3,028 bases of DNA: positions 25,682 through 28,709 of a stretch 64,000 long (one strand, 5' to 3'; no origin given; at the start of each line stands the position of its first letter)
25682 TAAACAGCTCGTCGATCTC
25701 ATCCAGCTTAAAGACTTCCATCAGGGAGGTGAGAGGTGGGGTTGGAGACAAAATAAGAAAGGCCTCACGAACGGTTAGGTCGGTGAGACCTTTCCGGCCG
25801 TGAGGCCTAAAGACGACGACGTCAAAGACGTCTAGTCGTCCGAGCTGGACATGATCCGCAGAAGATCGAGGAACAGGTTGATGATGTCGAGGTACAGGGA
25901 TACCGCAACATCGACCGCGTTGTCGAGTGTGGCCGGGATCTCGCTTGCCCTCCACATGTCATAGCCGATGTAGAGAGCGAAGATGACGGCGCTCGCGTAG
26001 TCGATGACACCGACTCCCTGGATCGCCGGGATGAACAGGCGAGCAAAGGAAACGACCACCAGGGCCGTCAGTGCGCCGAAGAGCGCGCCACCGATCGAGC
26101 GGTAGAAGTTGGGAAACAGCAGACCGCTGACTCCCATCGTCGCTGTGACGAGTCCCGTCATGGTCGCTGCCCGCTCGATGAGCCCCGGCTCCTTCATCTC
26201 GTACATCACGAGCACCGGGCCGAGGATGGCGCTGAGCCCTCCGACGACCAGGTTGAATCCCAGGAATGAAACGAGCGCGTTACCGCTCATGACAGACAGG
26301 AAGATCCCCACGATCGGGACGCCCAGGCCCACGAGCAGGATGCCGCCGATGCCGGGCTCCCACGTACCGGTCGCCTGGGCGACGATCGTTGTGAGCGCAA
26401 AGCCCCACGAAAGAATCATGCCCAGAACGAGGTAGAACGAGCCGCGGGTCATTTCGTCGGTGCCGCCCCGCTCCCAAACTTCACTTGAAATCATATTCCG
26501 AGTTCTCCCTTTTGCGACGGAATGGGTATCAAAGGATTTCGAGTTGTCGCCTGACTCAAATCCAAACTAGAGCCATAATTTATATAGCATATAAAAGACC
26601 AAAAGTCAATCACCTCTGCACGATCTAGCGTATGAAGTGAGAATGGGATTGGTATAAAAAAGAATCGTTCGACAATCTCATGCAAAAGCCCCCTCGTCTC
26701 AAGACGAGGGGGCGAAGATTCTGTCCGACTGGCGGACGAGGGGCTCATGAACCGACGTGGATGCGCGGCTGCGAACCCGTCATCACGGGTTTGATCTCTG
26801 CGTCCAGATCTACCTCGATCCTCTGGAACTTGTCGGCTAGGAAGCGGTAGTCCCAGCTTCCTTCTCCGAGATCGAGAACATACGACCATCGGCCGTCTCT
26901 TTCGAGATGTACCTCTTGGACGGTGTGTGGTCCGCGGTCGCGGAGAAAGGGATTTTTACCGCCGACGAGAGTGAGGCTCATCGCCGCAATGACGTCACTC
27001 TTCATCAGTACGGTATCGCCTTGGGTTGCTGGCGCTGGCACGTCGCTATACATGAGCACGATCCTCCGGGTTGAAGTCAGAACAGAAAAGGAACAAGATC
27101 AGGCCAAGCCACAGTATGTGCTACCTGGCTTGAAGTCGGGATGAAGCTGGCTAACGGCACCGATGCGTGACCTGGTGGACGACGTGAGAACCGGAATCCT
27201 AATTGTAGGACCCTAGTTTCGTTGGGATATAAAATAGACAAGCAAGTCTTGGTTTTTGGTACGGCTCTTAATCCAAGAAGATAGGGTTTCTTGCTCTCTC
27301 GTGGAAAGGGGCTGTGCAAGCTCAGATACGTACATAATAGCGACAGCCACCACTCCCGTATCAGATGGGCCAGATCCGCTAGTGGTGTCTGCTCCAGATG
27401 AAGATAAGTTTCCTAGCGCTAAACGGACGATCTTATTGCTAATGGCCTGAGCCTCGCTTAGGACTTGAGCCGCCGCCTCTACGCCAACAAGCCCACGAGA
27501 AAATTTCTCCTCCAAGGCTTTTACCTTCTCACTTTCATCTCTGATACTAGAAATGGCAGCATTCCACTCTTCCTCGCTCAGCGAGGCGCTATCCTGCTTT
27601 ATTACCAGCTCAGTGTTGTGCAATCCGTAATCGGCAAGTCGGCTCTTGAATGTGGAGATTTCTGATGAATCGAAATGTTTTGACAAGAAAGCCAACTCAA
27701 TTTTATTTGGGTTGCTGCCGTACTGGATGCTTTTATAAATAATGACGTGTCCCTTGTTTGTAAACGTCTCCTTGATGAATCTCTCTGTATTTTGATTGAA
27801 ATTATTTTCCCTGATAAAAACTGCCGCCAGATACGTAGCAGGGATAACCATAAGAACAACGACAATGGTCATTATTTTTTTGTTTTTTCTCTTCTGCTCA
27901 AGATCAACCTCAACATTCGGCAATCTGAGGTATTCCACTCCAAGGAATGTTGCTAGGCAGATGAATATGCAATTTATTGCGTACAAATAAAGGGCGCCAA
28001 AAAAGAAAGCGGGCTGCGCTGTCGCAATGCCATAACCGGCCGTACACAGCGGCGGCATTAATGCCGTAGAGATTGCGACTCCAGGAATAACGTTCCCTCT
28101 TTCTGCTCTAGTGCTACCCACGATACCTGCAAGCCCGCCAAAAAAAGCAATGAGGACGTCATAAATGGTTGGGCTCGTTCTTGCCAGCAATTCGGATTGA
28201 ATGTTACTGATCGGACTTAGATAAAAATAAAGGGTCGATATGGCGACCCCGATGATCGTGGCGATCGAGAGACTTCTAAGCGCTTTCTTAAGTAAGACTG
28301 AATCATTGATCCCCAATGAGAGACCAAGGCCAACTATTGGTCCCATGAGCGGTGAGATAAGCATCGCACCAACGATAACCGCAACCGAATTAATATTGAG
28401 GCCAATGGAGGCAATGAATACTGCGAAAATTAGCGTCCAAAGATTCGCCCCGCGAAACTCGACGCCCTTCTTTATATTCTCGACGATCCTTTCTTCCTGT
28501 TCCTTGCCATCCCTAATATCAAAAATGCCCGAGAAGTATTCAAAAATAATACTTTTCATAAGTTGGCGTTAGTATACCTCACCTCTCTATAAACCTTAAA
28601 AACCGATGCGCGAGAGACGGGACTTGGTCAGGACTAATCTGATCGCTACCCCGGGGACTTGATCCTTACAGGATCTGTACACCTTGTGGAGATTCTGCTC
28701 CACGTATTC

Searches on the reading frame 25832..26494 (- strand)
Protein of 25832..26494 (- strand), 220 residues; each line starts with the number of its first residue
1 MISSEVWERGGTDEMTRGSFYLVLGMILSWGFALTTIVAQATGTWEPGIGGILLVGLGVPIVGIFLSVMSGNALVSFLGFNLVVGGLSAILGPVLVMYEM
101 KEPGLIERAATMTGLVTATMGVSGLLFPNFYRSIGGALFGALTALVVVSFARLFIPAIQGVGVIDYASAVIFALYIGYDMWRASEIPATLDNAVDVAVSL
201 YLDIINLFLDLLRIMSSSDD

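Call 83: search_protein_families(library=pfam, proteins=[window:25832-26494:-], max_evalue=0.001)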
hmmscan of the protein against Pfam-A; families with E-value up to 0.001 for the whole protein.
window:25832-26494:- (220 aa): 1 family
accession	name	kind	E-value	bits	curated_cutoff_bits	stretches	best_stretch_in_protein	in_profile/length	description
PF01027.25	Bax1-I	-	2.9e-24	86.4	34.1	1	21-215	10-207/207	Inhibitor of apoptosis-promoting Bax1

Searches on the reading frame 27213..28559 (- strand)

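Call 83: search_protein_families(library=pfam, proteins=[window:27213-28559:-], max_evalue=0.001)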
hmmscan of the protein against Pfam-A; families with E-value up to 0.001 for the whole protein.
window:27213-28559:- (448 aa): 1 family
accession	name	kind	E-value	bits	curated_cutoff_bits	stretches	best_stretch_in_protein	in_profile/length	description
PF04087.19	DUF389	-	2.1e-44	151.4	23.9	1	66-202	1-137/137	Domain of unknown function (DUF389)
